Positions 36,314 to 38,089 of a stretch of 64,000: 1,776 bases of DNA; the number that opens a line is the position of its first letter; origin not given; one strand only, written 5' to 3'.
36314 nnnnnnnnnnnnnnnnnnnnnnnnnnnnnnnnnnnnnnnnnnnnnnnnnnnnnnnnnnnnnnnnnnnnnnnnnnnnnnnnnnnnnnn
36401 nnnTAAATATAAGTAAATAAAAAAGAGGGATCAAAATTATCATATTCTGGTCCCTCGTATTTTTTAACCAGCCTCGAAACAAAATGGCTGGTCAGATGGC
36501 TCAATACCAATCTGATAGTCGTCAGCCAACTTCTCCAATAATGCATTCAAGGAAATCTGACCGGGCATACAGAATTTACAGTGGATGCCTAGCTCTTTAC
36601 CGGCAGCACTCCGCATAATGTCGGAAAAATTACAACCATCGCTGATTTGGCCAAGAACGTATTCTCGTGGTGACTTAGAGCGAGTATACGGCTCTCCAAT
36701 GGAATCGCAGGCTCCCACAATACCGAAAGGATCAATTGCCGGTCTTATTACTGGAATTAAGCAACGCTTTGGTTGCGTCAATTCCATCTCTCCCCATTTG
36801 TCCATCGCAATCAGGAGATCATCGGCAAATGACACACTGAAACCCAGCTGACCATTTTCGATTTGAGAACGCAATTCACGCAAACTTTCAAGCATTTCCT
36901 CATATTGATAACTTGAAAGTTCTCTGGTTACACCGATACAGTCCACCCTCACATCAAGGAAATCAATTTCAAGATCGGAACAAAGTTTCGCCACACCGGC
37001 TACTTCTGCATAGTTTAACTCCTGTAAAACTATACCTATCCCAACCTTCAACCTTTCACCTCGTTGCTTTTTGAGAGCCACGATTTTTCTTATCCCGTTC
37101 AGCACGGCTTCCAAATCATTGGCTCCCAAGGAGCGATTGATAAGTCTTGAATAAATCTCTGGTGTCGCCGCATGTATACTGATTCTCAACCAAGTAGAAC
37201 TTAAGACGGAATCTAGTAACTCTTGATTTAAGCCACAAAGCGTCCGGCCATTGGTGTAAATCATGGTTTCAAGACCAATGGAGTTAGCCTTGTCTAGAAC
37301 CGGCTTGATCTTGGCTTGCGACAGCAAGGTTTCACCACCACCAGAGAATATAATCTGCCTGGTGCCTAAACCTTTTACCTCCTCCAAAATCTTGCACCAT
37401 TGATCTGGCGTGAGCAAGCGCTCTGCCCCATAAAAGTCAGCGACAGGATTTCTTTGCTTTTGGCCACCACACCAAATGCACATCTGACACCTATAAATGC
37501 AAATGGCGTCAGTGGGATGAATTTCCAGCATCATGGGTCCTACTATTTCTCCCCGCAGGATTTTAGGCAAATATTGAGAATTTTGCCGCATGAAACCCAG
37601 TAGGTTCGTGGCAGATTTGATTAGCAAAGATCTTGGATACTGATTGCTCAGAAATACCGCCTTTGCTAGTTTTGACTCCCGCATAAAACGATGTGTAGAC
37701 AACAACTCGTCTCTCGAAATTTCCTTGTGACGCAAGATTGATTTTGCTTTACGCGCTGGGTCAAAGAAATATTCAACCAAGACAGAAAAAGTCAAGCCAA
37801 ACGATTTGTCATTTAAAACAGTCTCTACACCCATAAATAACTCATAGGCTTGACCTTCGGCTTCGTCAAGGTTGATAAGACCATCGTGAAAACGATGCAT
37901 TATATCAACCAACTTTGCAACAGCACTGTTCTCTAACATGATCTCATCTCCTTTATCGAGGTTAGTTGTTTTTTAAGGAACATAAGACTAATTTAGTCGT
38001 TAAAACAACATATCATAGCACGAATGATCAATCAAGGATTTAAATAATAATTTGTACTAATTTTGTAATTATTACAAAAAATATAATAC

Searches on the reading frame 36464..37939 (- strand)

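Call 3: search_protein_families(library=pfam, proteins=[window:36464-37939:-], max_evalue=0.01)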
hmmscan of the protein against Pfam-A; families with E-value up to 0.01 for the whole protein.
window:36464-37939:- (491 aa): 1 family
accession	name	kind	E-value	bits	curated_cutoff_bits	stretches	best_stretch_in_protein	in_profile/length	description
PF04055.27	Radical_SAM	-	8.2e-10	39.5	29.5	1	153-319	10-165/166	Radical SAM superfamily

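Call 4: search_protein_families(library=ncbifam, proteins=[window:36464-37939:-], max_evalue=0.01)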
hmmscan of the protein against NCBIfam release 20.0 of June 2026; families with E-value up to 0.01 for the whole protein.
window:36464-37939:- (491 aa): 18 families
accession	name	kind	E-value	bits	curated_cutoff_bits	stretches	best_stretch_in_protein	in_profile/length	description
TIGR04317.1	W_rSAM_matur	equivalog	2.4e-12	46.6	380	1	146-329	13-180/349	tungsten cofactor oxidoreductase radical SAM maturase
NF038283.1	viperin_w_prok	equivalog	2.1e-11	43.5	180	1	146-312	11-169/281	viperin family antiviral radical SAM protein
TIGR02668.1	moaA_archaeal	equivalog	2.6e-11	43.1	325.25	1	147-336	20-192/303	GTP 3',8-cyclase MoaA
NF001199.0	PRK00164.2-1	equivalog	4.1e-10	39.3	231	1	148-325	23-180/308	GTP 3',8-cyclase MoaA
TIGR02666.1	moaA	equivalog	2.1e-09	36.8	284.05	1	150-351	19-211/336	GTP 3',8-cyclase MoaA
TIGR04426.1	rSAM_desII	equivalog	3.8e-09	35.8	450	1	127-371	105-345/468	dTDP-4-amino-4,6-dideoxy-D-glucose ammonia-lyase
TIGR02109.1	PQQ_syn_pqqE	equivalog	8.7e-08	31.5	381.35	1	149-330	15-179/358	pyrroloquinoline quinone biosynthesis protein PqqE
TIGR04038.1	tatD_link_rSAM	subfamily_domain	3.4e-05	23.7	129.7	1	147-289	18-156/192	TatD family nuclease-associated radical SAM protein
NF049973.1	radical_Rv1681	equivalog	4.3e-05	22.6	380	1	172-326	98-240/326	Rv1681 family radical SAM protein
TIGR04403.1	rSAM_skfB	equivalog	7.8e-05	21.6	300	1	174-324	131-268/402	sporulation killing factor system radical SAM maturase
TIGR04311.1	rSAM_Geo_metal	subfamily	0.00014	21.1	400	1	145-328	11-182/423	radical SAM/SPASM family putative metalloenzyme maturase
TIGR04051.1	rSAM_NirJ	equivalog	0.00028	20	515.45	1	176-326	32-169/354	heme d1 biosynthesis radical SAM protein NirJ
TIGR04545.1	rSAM_ahbD_hemeb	equivalog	0.00035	20.1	500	1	153-357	13-205/339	heme b synthase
TIGR04055.1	rSAM_NirJ2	equivalog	0.00073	19.2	500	1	173-355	26-202/326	putative heme d1 biosynthesis radical SAM protein NirJ2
NF045574.1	sacti_mat_StsB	exception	0.0012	17.8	625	1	179-266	128-212/466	StsB family radical SAM/SPASM domain sactipeptide maturase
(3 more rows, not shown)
